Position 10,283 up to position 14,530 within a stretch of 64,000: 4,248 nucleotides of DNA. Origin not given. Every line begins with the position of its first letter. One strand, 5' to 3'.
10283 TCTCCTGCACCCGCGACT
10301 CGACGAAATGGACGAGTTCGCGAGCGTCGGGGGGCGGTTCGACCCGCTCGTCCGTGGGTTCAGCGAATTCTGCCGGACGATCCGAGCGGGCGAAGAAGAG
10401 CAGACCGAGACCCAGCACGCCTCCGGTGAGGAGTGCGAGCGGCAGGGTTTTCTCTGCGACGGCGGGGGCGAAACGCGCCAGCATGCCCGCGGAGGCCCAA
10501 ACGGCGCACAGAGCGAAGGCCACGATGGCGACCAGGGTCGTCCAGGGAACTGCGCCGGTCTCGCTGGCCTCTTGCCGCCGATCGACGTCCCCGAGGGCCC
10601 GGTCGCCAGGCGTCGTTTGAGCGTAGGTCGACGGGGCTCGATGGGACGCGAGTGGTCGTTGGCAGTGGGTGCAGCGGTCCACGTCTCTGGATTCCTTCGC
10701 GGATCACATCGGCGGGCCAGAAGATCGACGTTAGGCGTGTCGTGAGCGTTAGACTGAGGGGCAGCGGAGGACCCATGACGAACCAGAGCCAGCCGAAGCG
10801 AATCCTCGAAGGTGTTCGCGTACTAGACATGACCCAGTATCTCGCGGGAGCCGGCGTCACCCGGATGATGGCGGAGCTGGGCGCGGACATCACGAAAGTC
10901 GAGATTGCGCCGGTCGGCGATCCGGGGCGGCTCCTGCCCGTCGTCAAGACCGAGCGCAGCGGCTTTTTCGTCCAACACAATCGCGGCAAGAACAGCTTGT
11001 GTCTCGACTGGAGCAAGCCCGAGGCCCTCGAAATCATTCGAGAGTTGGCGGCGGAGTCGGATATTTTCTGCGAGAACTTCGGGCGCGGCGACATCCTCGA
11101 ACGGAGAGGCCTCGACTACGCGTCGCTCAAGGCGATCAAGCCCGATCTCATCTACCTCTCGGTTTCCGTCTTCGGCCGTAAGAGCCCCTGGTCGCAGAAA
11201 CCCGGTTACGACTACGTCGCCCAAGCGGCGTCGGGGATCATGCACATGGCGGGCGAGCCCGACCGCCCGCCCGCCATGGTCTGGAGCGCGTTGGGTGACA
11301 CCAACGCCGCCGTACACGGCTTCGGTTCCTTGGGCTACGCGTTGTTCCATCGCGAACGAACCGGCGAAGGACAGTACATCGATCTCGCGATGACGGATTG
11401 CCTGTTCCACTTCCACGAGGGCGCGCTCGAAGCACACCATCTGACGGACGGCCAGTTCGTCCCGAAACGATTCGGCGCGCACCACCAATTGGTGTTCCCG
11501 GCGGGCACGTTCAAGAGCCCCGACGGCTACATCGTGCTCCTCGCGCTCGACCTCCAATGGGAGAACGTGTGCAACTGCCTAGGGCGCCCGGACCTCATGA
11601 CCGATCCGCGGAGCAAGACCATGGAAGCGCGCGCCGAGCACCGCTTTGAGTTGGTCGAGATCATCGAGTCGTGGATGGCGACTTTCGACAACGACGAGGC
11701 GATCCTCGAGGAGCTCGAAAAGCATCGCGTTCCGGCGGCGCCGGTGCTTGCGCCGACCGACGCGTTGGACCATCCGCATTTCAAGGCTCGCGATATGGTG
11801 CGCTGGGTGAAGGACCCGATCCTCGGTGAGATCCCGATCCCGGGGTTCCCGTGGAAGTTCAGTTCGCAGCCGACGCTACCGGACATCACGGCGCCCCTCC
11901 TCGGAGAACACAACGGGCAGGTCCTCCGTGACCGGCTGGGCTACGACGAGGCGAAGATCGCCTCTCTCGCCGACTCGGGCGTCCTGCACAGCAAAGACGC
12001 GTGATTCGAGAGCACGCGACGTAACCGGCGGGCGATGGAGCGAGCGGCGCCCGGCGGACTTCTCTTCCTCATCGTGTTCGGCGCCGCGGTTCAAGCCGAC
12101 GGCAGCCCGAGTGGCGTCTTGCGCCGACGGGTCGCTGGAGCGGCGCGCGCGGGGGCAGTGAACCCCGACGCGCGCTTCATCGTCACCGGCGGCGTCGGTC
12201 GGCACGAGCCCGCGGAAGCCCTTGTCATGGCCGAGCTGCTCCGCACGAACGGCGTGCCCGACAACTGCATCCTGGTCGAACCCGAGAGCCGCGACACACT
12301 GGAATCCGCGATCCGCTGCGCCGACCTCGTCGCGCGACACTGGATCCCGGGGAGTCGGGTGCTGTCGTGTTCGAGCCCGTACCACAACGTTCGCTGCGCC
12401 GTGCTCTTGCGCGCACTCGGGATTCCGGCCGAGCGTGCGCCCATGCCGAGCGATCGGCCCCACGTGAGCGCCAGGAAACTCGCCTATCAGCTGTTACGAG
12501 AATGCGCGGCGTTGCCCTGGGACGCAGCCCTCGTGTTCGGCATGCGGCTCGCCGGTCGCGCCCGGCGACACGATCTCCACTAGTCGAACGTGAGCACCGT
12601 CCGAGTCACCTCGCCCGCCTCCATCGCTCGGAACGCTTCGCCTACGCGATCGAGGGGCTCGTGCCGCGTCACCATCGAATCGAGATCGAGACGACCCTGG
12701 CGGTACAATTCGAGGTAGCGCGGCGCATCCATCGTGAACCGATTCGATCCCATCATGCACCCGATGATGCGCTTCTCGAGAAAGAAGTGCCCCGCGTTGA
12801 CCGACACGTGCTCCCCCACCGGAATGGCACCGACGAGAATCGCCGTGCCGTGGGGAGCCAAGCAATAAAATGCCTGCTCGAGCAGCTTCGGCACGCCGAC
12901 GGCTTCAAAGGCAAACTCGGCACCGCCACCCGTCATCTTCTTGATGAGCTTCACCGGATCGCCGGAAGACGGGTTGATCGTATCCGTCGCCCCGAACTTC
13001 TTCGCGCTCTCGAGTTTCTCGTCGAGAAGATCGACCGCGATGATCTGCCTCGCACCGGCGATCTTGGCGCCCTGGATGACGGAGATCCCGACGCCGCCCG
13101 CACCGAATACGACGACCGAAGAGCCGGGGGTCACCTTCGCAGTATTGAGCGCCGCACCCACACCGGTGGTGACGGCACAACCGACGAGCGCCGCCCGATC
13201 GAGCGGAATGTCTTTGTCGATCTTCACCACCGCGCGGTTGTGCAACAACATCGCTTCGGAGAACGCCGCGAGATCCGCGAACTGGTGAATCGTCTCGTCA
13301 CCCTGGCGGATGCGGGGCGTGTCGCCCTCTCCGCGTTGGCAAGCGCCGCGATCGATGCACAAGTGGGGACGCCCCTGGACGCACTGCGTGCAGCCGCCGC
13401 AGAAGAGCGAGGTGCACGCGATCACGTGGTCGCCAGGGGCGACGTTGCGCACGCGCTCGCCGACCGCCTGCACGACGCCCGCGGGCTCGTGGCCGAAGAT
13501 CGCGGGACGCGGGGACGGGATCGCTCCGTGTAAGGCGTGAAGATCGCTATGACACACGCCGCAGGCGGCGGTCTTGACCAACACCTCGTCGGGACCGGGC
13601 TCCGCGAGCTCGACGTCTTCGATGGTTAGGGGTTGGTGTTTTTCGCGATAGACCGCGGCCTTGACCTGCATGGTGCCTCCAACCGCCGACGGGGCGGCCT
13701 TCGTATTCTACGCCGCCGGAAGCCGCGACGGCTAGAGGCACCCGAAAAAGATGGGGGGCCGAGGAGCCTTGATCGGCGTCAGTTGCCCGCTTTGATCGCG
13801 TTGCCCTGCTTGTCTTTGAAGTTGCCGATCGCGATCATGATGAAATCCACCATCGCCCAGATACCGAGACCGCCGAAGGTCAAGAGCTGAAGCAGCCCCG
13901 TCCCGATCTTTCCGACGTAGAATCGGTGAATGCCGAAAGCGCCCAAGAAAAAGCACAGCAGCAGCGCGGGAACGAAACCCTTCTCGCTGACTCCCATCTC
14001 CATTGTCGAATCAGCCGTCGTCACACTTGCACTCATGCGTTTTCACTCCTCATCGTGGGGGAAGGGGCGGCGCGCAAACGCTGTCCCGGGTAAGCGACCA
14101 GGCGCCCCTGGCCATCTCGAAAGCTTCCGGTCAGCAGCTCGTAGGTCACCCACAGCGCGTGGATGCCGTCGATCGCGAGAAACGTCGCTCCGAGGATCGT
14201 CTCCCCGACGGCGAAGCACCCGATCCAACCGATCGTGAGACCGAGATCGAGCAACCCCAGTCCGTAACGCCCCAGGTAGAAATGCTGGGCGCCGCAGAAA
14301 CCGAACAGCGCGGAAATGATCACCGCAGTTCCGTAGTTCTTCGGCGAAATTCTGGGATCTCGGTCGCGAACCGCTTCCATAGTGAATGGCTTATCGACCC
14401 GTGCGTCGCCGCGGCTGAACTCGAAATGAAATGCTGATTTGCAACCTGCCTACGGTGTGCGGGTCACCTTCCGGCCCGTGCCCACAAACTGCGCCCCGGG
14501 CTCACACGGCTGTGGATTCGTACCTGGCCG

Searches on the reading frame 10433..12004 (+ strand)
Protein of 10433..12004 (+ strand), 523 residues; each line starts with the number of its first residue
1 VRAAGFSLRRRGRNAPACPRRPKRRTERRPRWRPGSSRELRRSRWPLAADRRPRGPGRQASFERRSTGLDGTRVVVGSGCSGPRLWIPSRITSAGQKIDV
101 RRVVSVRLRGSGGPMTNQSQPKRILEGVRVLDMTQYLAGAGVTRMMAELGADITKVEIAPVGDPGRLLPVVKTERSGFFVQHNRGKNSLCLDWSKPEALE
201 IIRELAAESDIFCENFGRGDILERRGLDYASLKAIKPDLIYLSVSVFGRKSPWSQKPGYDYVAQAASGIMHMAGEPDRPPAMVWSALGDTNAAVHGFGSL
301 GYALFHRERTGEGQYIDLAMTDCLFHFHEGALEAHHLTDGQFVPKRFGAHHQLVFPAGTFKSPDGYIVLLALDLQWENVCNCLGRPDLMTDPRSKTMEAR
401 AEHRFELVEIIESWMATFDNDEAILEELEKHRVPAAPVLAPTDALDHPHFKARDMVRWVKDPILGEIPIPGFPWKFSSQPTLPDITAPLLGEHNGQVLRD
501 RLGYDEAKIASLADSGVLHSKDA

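Call 38: search_protein_families(library=pfam, proteins=[window:10433-12004:+], max_evalue=0.00001)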
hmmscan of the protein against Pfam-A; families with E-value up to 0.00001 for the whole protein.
window:10433-12004:+ (523 aa): 1 family
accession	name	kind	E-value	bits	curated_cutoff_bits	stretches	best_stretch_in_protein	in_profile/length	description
PF02515.22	CoA_transf_3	-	2.9e-102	342.9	23.3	1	125-494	1-366/366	CoA-transferase family III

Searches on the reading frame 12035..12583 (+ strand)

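Call 38: search_protein_families(library=pfam, proteins=[window:12035-12583:+], max_evalue=0.00001)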
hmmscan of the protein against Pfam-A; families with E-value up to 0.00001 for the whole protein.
window:12035-12583:+ (182 aa): 1 family
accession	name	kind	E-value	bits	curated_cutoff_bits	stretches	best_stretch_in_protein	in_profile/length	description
PF02698.23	DUF218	-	1.2e-20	74.3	27.6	1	12-157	3-131/133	DUF218 domain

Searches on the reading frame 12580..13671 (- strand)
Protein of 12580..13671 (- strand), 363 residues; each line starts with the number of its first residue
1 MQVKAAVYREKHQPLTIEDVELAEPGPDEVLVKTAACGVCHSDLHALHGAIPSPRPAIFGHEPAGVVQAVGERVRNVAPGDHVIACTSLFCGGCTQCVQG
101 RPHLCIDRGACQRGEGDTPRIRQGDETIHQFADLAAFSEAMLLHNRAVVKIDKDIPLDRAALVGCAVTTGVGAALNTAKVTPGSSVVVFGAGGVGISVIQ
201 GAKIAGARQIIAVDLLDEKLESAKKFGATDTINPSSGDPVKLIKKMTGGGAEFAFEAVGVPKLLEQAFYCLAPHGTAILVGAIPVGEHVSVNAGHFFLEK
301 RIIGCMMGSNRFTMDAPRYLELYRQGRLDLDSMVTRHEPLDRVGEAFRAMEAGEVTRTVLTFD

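Call 39: search_protein_families(library=pfam, proteins=[window:12580-13671:-], max_evalue=0.00001)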
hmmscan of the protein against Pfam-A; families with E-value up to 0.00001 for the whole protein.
window:12580-13671:- (363 aa): 3 families
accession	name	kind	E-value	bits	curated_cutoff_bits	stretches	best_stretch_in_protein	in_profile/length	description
PF00107.32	ADH_zinc_N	-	5.7e-31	107.6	31.8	1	193-317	1-121/129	Zinc-binding dehydrogenase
PF08240.17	ADH_N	-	6.2e-24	84.7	23.5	1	26-152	1-103/104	Alcohol dehydrogenase GroES-like domain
PF16912.11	Glu_dehyd_C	-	1.5e-08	34.8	34.9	1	179-351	28-202/211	Glucose dehydrogenase C-terminus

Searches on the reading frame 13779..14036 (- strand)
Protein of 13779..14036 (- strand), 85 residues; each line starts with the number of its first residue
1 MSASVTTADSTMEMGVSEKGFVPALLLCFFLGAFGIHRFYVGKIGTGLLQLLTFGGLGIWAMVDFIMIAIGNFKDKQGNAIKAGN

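Call 39: search_protein_families(library=pfam, proteins=[window:13779-14036:-], max_evalue=0.00001)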
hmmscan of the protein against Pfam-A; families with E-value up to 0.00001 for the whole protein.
window:13779-14036:- (85 aa): 1 family
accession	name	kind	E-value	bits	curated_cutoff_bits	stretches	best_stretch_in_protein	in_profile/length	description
PF05154.21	TM2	-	1.9e-19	70.1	27.9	1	20-66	4-51/51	TM2 domain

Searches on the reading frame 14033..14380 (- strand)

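Call 39: search_protein_families(library=pfam, proteins=[window:14033-14380:-], max_evalue=0.00001)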
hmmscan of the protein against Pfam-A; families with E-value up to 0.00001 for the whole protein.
window:14033-14380:- (115 aa): 1 family
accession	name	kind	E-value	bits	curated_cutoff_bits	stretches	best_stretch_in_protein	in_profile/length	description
PF05154.21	TM2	-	2e-08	34.7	27.9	1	13-56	2-45/51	TM2 domain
